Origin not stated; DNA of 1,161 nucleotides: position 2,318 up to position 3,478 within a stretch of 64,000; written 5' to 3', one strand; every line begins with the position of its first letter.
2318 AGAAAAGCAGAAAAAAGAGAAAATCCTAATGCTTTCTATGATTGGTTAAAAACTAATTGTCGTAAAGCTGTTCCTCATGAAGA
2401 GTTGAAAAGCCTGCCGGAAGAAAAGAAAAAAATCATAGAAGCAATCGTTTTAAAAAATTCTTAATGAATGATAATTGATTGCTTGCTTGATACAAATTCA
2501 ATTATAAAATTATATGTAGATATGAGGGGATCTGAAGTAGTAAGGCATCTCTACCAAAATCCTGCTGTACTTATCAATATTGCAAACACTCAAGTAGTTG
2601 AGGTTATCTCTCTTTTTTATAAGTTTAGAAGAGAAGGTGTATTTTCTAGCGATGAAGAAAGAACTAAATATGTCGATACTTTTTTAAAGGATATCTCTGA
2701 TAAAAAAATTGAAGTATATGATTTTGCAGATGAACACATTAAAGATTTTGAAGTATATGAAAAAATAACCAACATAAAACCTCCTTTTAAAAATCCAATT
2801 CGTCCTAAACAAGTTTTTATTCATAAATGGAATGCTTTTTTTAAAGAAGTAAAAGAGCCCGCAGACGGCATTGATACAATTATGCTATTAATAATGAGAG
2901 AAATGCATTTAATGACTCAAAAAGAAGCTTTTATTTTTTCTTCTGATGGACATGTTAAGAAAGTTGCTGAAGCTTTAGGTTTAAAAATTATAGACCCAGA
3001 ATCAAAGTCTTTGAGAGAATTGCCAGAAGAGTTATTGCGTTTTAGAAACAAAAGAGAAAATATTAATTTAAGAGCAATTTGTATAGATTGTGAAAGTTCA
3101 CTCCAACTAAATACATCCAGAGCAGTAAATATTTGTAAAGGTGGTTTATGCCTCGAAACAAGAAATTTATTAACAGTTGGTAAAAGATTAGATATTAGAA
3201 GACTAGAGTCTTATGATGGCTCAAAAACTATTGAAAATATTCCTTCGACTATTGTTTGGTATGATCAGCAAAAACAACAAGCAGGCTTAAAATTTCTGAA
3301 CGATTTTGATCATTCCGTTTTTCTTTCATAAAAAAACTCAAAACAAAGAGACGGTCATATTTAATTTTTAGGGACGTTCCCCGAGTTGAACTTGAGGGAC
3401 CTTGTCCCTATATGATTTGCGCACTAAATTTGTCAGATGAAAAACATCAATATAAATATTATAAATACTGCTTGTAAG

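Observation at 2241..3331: Two-gene module: a 57-aa ORF plus a PIN-PilZ fusion protein embedded next to the type I R-M genes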

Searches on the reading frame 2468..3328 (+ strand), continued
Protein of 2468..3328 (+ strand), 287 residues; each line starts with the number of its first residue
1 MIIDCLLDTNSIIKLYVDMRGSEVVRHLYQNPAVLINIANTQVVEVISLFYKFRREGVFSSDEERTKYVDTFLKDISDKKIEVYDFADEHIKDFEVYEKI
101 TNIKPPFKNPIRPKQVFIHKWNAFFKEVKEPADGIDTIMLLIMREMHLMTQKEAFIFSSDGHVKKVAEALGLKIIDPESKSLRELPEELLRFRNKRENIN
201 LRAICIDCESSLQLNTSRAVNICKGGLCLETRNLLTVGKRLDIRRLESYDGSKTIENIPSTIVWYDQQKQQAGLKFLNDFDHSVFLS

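Call 97: search_protein_families(library=pfam, proteins=[L038:2876-3994:+, L038:7273-8319:+, L035:4205-5245:-, L035:3166-4404:-, L040:3213-4814:+, L040:1359-2876:+, L032:3263-4528:+, L027:3149-4246:+, L034:4276-5118:+, L028:2532-3359:+], max_evalue=0.001)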
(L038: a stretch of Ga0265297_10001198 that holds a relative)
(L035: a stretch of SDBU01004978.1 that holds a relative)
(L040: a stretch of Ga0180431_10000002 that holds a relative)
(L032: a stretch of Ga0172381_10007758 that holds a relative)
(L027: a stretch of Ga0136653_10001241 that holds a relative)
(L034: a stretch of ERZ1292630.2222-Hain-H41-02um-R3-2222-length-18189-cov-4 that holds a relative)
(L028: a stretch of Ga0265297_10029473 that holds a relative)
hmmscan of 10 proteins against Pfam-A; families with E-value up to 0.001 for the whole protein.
L038:2876-3994:+ (373 aa): 1 family
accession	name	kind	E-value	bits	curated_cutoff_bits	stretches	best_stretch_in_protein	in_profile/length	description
PF00145.23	DNA_methylase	-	1.9e-95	320.5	22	1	20-340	1-323/324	C-5 cytosine-specific DNA methylase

L038:7273-8319:+ (349 aa): 0 families

L035:4205-5245:- (346 aa): 1 family
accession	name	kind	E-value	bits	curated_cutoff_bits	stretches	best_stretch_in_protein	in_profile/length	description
PF00145.23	DNA_methylase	-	5.4e-71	240.1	22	1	8-336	1-322/324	C-5 cytosine-specific DNA methylase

L035:3166-4404:- (412 aa): 1 family
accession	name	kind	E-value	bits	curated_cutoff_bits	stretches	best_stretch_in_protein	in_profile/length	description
PF00145.23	DNA_methylase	-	1.9e-68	231.8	22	1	70-400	2-322/324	C-5 cytosine-specific DNA methylase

L040:3213-4814:+ (534 aa): 2 families
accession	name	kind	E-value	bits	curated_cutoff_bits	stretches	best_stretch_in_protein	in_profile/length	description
PF13589.12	HATPase_c_3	-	5.9e-24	85.1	25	1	37-154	2-120/137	Histidine kinase-, DNA gyrase B-, and HSP90-like ATPase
PF02518.31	HATPase_c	-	1.5e-07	32.3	26.4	1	41-111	9-82/111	Histidine kinase-, DNA gyrase B-, and HSP90-like ATPase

L040:1359-2876:+ (506 aa): 1 family
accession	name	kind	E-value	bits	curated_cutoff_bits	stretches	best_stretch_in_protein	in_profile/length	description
PF24460.1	DUF7575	-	0.00063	19.5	28.5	0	475-488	3-16/28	Domain of unknown function (DUF7575)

L032:3263-4528:+ (422 aa): 1 family
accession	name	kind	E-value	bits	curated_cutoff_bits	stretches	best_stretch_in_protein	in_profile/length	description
PF14020.11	DUF4236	-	1.3e-15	58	27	1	6-55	2-55/55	Protein of unknown function (DUF4236)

L027:3149-4246:+ (366 aa): 1 family
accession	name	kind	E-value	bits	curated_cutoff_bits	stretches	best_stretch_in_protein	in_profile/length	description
PF00589.27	Phage_integrase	-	1.8e-07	31.6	27.1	1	187-353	5-169/172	Phage integrase family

L034:4276-5118:+ (281 aa): 1 family
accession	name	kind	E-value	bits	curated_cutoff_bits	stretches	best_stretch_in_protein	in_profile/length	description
PF02498.22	Bro-N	-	6.9e-11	43.1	25.6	1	20-108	7-87/96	BRO family, N-terminal domain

L028:2532-3359:+ (276 aa): 2 families
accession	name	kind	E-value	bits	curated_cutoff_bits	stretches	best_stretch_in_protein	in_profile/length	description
PF00076.28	RRM_1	-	7.2e-17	61.5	20.7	1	11-82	1-69/70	RNA recognition motif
PF13893.12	RRM_5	-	0.00026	21.1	27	1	13-89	31-101/125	RNA recognition motif. (a.k.a. RRM, RBD, or RNP domain)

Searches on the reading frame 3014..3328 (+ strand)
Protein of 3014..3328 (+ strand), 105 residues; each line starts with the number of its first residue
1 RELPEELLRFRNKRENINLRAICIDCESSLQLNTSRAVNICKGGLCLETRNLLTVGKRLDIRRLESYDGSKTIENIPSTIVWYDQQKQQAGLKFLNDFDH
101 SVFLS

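Call 76: search_solved_structures(query=A7, max_evalue=1, show_alignments=4)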
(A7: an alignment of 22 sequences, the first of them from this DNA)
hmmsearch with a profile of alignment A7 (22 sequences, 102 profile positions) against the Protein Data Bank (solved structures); distinct sequences matched with E-value up to 1: 6.
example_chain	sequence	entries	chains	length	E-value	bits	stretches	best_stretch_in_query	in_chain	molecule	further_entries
4r58_A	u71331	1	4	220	0.0057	19.8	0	25-62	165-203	Leucine Rich Repeat protein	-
4r5c_A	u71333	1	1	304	0.052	16.7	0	24-61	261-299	Leucine rich repeat protein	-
3dh3_A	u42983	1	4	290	0.24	14.6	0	18-70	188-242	Ribosomal large subunit pseudouridine synthase F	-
2gml_A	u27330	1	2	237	0.53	13.5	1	18-70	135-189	Ribosomal large subunit pseudouridine synthase F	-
1i3q_L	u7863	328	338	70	0.72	13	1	13-48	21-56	DNA-DIRECTED RNA POLYMERASE II 7.7KD POLYPEPTIDE | DNA-directed RNA polymerase II, chain RPB12 | DNA-directed RNA polymerases I, II, and III 7.7 kDa polypeptide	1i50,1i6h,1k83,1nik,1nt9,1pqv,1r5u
8bws_L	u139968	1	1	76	0.9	12.7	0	13-47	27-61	DNA-directed RNA polymerases I, II, and III subunit RPABC4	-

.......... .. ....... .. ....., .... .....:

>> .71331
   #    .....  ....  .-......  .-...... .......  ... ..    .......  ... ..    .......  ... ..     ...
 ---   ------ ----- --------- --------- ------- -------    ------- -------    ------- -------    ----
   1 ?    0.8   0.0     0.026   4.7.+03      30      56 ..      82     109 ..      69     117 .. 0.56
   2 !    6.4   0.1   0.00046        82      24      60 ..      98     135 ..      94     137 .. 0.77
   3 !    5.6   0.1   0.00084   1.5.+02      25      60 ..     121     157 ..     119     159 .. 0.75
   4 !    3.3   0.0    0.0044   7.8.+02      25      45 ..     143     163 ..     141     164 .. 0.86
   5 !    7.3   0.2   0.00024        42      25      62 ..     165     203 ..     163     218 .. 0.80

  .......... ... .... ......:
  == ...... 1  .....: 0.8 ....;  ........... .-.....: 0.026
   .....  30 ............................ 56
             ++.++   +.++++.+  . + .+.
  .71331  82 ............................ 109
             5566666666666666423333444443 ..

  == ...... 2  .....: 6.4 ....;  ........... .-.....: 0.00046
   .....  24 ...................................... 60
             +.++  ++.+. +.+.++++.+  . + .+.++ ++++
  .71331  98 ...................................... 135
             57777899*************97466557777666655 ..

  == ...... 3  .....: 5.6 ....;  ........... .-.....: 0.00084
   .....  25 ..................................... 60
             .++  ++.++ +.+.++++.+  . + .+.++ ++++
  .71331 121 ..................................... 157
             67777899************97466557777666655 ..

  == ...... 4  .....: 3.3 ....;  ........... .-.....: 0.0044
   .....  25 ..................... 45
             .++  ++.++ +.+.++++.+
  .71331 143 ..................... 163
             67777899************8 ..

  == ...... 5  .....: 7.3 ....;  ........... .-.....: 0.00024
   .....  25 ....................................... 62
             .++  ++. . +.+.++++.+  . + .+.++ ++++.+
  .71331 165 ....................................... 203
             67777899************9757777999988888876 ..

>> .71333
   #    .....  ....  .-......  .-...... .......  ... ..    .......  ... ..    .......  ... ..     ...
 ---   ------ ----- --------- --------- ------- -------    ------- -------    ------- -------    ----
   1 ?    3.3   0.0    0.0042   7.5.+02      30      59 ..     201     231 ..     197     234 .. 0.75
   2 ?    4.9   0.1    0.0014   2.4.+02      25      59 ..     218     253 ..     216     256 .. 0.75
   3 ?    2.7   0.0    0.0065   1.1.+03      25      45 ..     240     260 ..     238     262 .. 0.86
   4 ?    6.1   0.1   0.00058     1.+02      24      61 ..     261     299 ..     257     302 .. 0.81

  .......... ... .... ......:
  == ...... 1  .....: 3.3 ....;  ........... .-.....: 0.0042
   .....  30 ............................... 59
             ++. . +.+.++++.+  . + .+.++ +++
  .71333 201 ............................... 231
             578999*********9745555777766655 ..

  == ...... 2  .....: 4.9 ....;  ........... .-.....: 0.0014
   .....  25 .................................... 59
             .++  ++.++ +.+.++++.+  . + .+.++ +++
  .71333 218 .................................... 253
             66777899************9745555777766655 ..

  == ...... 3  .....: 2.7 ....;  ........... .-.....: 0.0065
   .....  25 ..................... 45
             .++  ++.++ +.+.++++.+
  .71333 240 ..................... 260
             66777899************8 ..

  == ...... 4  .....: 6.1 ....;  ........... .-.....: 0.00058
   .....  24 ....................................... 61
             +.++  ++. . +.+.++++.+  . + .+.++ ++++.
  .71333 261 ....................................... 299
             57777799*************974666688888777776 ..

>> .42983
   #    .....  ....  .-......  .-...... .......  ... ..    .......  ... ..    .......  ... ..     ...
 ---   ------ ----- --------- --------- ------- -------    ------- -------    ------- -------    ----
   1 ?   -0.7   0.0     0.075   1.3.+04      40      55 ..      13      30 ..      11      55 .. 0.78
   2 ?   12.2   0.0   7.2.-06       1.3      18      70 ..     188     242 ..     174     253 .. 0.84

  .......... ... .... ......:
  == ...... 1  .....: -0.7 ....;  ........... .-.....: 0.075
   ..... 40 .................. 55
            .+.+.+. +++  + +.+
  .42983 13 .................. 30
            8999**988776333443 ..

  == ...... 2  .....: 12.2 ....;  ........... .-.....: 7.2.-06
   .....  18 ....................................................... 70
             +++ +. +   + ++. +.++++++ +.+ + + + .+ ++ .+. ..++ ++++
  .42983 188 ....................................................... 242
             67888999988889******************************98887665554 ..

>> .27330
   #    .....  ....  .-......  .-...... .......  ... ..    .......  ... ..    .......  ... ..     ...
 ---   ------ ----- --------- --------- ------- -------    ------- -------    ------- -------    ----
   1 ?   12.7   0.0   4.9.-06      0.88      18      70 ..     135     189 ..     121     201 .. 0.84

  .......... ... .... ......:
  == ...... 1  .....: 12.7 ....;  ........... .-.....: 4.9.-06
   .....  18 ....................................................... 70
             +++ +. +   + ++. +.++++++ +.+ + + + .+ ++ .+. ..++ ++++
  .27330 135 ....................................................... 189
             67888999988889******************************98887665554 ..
